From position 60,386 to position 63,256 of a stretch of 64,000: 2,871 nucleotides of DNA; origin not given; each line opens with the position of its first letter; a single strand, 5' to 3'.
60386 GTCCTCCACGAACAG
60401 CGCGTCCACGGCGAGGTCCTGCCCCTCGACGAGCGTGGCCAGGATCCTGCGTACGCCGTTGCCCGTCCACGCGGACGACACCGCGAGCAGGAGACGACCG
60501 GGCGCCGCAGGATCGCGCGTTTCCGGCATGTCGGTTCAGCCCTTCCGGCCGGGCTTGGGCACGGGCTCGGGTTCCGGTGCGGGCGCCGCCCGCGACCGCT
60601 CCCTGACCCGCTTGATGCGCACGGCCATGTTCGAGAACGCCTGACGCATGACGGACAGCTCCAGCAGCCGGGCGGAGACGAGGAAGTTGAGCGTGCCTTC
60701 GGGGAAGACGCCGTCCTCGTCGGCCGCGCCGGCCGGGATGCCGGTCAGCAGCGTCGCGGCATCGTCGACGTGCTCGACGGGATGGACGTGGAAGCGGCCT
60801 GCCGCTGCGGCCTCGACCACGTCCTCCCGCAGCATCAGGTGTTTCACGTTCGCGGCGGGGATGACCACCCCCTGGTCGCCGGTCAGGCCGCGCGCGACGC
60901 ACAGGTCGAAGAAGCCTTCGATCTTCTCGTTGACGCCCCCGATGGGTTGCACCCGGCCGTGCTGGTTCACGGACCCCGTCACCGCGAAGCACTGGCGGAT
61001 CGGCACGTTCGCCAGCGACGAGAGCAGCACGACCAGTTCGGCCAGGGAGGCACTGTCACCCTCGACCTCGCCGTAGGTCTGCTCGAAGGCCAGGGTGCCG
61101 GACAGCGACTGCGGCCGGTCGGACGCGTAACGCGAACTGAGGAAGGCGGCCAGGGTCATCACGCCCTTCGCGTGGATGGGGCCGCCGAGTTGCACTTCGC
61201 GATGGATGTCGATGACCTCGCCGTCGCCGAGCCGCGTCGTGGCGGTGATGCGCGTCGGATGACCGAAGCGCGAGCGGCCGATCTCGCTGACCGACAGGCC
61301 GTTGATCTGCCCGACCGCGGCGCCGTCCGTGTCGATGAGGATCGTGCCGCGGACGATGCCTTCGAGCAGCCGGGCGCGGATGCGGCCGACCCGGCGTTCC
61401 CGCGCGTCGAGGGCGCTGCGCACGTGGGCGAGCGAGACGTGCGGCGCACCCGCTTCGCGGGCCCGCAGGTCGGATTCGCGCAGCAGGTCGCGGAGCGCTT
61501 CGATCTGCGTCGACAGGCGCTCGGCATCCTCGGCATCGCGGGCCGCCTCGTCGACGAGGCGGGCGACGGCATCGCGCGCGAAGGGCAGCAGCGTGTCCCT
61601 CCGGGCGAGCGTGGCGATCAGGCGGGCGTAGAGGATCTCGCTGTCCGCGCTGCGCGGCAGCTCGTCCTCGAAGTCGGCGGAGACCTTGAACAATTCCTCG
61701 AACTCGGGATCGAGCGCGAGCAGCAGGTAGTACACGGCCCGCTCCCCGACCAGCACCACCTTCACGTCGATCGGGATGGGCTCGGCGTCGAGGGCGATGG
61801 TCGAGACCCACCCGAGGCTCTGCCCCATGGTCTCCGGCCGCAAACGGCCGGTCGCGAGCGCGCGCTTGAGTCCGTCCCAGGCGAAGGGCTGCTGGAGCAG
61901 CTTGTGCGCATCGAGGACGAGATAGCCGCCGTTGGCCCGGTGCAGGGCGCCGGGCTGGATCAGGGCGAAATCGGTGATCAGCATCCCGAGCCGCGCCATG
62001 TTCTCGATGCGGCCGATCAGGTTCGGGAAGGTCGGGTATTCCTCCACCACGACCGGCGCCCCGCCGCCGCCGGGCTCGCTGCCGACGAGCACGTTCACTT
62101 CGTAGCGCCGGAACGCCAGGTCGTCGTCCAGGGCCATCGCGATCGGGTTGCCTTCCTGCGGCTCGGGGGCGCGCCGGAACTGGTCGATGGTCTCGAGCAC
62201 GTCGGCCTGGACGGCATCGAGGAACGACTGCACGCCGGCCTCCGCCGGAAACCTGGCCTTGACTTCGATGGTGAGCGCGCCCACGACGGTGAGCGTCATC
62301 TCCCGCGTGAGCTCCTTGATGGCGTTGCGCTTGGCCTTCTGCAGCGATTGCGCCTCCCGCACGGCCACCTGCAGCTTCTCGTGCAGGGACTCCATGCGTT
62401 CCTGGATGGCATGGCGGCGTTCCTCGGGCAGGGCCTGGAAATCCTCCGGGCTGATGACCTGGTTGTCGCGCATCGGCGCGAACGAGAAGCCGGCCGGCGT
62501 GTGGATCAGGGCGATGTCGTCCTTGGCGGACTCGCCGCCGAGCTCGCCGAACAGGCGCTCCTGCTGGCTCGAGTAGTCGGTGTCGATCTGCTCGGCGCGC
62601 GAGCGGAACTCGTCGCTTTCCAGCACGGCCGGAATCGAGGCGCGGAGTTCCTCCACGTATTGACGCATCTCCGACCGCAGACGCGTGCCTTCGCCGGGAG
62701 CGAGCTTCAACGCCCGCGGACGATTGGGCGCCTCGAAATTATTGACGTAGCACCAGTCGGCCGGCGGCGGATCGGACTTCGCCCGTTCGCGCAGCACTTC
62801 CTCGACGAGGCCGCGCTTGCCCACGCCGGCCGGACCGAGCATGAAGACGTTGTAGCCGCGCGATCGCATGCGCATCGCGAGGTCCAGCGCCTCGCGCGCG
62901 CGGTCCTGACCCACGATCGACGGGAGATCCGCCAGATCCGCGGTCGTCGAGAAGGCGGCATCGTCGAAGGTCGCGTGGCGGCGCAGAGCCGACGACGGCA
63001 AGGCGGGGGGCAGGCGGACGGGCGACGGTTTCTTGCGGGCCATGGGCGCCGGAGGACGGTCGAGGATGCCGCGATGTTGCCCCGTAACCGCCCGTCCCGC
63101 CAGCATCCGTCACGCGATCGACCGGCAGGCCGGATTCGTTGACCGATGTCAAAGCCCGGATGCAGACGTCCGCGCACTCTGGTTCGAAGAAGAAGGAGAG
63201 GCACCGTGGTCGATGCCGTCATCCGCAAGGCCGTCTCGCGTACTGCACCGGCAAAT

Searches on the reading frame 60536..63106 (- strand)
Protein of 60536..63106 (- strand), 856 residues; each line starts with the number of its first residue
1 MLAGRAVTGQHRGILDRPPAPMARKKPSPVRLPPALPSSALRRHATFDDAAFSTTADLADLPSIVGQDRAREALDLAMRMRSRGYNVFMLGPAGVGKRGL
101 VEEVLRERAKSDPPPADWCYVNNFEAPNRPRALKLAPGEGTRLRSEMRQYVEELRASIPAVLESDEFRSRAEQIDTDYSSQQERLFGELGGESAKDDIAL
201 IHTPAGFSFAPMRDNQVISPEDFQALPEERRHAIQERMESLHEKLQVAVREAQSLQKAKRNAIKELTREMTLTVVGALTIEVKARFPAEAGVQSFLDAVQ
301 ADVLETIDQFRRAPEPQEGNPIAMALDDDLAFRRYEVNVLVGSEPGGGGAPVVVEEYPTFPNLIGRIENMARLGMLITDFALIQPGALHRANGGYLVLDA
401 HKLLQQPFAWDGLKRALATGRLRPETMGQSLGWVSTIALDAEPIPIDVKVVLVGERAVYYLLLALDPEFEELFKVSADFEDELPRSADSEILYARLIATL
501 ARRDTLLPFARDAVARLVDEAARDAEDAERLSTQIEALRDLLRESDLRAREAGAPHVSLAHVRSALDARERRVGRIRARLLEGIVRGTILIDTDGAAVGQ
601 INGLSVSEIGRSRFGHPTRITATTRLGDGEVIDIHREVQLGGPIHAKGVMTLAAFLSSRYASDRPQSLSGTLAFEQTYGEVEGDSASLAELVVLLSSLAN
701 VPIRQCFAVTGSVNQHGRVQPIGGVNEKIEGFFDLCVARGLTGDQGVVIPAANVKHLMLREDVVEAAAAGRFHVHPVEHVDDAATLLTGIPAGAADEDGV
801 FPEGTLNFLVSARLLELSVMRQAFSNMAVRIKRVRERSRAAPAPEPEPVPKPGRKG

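Call 78: search_protein_families(library=pfam, proteins=[window:60536-63106:-], max_evalue=0.001)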
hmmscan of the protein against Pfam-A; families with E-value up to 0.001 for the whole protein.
window:60536-63106:- (856 aa): 6 families
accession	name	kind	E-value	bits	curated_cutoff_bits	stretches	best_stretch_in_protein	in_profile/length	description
PF13654.12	AAA_32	-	3.6e-52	176.3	21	1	349-480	2-133/133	LonB-like, AAA domain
PF20436.4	LonB_AAA-LID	-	1.6e-18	66.9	22.4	1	508-572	1-65/65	Archaeal LonB, AAA+ ATPase LID domain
PF20437.3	LonC_helical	-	2.7e-15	56.5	24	1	117-149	1-33/34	Lon-like LonC helical domain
PF05362.19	Lon_C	-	1.4e-08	35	21.1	1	682-783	108-198/205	Lon protease (S16) C-terminal proteolytic domain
PF13191.12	AAA_16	-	4e-05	24.6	32.6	1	64-272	2-161/167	AAA ATPase domain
PF01078.27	Mg_chelatase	-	0.00097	19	20.3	0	60-101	1-39/207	Magnesium chelatase, subunit ChlI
